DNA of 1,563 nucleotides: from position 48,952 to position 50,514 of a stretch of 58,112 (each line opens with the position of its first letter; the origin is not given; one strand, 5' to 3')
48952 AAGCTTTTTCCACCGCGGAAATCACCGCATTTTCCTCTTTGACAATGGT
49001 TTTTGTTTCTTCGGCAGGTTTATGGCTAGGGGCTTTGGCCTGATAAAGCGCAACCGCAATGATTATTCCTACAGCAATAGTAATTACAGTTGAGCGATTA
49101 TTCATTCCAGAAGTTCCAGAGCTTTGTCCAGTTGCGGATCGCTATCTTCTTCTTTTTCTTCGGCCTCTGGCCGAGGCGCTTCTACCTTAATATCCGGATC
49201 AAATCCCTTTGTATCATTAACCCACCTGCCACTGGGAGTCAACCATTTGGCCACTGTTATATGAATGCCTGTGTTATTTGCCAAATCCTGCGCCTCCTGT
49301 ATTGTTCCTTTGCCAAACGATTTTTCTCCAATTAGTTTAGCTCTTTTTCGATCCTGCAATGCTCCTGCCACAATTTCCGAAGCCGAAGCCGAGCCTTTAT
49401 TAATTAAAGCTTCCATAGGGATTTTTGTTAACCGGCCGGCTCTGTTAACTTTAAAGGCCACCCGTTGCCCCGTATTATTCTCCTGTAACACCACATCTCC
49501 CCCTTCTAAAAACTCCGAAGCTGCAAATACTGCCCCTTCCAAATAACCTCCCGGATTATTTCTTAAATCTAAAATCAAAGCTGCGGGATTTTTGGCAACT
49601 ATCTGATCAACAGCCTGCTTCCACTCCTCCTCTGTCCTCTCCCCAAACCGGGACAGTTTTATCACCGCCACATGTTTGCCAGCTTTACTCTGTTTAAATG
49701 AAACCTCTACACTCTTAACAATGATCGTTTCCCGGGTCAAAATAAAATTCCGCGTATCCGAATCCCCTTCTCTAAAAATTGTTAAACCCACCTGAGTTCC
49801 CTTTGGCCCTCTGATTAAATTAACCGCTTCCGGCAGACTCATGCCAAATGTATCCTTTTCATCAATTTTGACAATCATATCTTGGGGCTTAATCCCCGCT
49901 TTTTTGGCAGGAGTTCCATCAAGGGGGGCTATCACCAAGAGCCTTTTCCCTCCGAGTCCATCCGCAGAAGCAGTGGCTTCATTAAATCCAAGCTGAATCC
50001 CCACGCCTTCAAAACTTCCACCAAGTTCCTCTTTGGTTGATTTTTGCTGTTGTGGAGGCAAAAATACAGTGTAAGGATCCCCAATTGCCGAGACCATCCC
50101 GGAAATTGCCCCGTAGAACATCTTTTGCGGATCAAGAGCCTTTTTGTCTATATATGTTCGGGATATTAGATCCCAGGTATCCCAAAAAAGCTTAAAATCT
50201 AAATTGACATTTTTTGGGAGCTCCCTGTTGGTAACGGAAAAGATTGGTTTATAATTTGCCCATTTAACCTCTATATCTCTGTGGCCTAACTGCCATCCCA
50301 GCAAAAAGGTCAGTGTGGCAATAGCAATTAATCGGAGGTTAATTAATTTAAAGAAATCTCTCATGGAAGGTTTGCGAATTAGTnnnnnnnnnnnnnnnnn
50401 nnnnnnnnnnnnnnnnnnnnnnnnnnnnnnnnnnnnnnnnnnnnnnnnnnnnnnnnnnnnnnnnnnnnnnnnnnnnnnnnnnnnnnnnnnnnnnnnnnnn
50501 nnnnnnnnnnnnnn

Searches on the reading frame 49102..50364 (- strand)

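Call 94: search_protein_families(library=pfam, proteins=[window:49102-50364:-], max_evalue=0.00001)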
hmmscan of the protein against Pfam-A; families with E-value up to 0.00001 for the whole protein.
window:49102-50364:- (420 aa): 5 families
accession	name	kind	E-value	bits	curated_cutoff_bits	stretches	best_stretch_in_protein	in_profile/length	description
PF03572.23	Peptidase_S41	-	2.5e-48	164.2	24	1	232-394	2-165/165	Peptidase family S41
PF17820.7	PDZ_6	-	9.9e-10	38.5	27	1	147-196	5-52/54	PDZ domain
PF00595.29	PDZ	-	1.5e-08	35.3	23.2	1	124-196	11-80/81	PDZ domain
PF22694.1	CtpB_N-like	-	4.2e-07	30.8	27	1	56-102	37-81/85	Activating protease CtpB N-terminal domain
PF13180.12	PDZ_2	-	6.7e-07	29.9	27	1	134-204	12-75/80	PDZ domain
